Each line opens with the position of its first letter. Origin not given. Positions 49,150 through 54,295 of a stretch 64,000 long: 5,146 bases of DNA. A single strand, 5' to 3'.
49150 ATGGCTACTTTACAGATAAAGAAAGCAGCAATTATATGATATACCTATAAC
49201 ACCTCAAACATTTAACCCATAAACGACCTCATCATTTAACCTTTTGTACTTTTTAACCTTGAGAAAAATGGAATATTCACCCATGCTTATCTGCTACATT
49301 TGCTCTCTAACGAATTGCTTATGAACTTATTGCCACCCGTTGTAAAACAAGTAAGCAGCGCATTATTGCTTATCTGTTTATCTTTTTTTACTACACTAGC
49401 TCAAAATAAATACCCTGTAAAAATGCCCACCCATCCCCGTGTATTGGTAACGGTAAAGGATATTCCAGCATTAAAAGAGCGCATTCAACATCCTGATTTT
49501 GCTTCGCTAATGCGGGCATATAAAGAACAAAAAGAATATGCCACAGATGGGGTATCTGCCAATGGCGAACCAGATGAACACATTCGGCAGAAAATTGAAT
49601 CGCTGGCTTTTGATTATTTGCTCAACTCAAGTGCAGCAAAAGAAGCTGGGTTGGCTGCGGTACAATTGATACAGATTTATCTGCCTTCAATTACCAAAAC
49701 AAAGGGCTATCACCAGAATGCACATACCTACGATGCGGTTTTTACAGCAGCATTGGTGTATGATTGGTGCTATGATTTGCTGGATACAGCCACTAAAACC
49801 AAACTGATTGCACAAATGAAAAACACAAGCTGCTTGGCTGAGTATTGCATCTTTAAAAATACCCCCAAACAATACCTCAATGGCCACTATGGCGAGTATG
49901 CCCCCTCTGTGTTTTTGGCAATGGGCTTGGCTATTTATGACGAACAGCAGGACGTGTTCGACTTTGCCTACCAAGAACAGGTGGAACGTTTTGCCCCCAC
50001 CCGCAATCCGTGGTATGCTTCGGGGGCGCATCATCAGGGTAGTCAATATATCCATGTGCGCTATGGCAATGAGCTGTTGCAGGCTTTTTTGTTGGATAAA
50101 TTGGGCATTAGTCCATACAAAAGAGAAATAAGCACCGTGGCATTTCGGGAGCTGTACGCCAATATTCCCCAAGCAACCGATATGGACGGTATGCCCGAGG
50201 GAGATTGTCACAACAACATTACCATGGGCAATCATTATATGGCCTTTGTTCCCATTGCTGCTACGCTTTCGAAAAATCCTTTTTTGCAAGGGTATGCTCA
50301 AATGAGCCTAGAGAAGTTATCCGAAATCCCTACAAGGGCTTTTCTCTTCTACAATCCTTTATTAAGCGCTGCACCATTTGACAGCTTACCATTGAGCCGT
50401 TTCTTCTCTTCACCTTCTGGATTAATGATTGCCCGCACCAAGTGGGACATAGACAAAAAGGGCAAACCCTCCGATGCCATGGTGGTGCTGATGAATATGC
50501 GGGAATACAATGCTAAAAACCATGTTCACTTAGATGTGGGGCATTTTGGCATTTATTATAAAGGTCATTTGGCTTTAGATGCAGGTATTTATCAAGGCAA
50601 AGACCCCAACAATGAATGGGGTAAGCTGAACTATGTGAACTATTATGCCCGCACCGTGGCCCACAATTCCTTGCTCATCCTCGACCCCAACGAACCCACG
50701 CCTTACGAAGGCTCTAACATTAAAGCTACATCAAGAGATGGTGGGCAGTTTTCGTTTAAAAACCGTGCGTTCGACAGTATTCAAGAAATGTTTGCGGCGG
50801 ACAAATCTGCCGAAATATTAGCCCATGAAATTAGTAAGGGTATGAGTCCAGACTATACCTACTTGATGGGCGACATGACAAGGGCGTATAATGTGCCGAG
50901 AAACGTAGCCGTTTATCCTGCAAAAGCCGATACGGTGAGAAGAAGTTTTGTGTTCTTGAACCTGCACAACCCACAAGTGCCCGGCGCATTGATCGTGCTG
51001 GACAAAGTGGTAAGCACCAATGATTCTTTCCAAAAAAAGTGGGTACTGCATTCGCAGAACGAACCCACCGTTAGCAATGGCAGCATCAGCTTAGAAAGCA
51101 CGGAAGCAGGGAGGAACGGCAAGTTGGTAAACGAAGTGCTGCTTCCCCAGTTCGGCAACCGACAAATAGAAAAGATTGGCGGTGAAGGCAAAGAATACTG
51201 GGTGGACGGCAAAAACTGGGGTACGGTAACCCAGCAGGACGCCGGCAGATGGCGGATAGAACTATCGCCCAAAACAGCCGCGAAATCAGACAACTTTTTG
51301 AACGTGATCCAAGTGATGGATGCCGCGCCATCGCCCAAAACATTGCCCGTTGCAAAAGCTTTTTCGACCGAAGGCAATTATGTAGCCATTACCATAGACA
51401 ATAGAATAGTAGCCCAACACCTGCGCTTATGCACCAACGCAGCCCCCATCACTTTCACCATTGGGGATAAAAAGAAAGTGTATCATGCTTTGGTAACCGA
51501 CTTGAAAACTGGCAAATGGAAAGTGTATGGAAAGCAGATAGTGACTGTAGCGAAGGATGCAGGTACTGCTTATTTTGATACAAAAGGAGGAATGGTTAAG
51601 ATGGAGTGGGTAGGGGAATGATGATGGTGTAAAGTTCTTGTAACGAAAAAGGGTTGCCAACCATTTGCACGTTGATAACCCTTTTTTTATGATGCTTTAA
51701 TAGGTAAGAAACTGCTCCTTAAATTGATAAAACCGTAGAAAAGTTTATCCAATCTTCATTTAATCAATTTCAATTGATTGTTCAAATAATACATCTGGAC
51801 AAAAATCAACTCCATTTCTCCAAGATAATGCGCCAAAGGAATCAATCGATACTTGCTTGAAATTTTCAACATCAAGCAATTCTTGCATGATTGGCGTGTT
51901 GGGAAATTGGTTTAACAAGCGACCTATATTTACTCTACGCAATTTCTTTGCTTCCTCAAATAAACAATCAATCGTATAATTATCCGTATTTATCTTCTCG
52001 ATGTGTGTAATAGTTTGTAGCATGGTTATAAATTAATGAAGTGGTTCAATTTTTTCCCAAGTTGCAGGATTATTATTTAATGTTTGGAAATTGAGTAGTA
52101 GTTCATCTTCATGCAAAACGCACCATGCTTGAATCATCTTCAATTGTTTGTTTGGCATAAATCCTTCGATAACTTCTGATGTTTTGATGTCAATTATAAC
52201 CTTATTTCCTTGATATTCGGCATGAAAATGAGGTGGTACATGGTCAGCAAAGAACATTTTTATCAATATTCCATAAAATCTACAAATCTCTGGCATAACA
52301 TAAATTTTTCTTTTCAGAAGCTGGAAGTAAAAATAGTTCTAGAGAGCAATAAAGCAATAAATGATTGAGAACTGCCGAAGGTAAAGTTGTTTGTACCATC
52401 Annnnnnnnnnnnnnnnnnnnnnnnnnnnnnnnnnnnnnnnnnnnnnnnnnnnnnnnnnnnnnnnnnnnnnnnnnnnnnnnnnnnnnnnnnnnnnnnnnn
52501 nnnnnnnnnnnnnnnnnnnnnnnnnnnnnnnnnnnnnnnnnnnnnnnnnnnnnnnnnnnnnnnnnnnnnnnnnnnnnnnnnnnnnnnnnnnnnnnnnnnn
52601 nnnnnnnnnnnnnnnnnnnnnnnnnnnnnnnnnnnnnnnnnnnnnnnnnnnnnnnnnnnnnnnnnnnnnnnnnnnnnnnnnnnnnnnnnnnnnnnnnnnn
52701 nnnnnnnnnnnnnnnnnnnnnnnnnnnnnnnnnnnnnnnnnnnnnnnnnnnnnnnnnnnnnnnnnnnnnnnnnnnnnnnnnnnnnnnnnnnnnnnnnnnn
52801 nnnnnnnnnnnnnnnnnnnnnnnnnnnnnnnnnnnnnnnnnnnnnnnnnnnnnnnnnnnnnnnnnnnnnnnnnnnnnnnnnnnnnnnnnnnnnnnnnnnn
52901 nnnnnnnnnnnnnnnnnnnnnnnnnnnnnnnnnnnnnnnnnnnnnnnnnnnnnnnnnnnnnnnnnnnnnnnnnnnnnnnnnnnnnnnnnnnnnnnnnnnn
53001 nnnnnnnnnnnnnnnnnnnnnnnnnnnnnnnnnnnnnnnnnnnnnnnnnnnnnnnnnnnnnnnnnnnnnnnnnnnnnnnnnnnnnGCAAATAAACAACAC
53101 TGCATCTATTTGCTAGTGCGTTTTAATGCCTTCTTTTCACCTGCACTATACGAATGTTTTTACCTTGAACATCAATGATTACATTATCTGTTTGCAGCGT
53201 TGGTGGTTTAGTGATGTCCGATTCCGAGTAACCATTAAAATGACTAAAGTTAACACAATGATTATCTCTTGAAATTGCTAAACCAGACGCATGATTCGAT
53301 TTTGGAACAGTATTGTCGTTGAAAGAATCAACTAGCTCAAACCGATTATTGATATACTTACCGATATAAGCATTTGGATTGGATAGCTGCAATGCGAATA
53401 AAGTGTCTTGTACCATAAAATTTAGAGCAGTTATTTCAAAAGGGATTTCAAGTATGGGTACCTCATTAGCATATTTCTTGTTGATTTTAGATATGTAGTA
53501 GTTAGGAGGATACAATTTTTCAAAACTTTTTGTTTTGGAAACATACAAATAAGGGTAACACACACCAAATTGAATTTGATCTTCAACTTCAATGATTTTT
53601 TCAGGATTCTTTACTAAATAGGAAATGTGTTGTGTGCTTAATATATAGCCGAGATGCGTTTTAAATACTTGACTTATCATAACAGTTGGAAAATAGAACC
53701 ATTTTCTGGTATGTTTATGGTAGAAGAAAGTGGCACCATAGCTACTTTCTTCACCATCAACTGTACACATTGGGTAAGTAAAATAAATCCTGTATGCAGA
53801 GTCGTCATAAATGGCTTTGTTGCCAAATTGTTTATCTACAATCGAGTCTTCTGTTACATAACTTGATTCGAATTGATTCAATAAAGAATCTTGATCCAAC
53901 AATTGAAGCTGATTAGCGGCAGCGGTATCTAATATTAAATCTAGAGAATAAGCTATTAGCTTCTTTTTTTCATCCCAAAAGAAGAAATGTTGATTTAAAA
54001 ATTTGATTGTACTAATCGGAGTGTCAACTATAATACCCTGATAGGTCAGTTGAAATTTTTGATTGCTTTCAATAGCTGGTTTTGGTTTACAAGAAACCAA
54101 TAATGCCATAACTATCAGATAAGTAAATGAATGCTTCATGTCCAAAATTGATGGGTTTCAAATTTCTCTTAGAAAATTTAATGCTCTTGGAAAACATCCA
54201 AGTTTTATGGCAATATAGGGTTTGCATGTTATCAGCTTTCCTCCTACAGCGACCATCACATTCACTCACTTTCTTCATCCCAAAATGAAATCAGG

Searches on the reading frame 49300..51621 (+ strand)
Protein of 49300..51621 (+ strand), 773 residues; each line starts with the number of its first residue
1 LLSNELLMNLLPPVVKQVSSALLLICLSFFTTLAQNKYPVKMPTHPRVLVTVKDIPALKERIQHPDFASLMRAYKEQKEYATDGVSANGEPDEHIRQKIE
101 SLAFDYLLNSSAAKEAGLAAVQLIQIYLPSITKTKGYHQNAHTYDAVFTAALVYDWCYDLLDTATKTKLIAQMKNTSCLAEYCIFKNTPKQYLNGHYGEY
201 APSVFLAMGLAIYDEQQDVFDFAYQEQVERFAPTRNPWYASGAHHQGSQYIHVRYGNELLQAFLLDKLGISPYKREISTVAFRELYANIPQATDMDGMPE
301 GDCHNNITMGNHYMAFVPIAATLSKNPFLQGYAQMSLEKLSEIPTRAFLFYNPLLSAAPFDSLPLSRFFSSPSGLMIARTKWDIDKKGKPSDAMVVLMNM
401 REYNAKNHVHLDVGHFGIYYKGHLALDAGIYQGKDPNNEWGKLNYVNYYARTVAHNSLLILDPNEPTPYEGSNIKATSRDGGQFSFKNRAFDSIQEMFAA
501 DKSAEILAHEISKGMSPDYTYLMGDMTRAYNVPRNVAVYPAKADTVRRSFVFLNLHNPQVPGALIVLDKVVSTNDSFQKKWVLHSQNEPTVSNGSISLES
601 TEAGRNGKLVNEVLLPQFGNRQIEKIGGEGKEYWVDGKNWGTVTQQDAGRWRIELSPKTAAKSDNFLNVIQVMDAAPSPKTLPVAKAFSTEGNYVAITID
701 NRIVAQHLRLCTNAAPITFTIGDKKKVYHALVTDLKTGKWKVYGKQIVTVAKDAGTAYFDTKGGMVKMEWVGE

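Call 16: search_protein_families(library=ncbifam, proteins=[window:49300-51621:+], max_evalue=0.001)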
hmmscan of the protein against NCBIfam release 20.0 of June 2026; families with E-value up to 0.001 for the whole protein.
window:49300-51621:+ (773 aa): 1 family
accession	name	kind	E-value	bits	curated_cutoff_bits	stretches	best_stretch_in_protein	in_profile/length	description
NF045571.1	HepHepsulflyase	equivalog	2.9e-133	445.5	600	1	38-764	39-768/774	heparin/heparin-sulfate lyase HepB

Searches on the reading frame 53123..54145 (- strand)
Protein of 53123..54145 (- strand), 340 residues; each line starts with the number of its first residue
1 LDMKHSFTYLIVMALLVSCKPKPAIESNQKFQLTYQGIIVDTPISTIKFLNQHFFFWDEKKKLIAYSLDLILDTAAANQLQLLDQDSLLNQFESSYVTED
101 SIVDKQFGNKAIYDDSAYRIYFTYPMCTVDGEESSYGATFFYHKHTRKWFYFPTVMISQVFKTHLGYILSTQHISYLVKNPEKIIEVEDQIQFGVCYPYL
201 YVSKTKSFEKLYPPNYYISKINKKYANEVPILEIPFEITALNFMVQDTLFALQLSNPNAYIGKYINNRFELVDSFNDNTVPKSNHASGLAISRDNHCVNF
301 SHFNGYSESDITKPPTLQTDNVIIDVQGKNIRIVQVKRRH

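Call 3: search_protein_families(library=ncbifam, proteins=[window:53123-54145:-], max_evalue=1)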
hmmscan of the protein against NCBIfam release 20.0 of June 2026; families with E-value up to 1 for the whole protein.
window:53123-54145:- (340 aa): 1 family
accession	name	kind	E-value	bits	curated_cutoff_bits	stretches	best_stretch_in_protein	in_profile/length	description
NF033225.1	spore_CmpA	equivalog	0.42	10.4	35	1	45-61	19-35/36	cortex morphogenetic protein CmpA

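Call 4: search_protein_families(library=pfam, proteins=[window:53123-54145:-], max_evalue=1)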
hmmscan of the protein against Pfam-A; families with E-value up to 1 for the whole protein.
window:53123-54145:- (340 aa): 1 family
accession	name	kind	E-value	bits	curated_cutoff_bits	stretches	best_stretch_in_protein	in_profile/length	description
PF12142.13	PPO1_DWL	-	0.025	14.7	20.8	1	49-74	7-32/52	Polyphenol oxidase middle domain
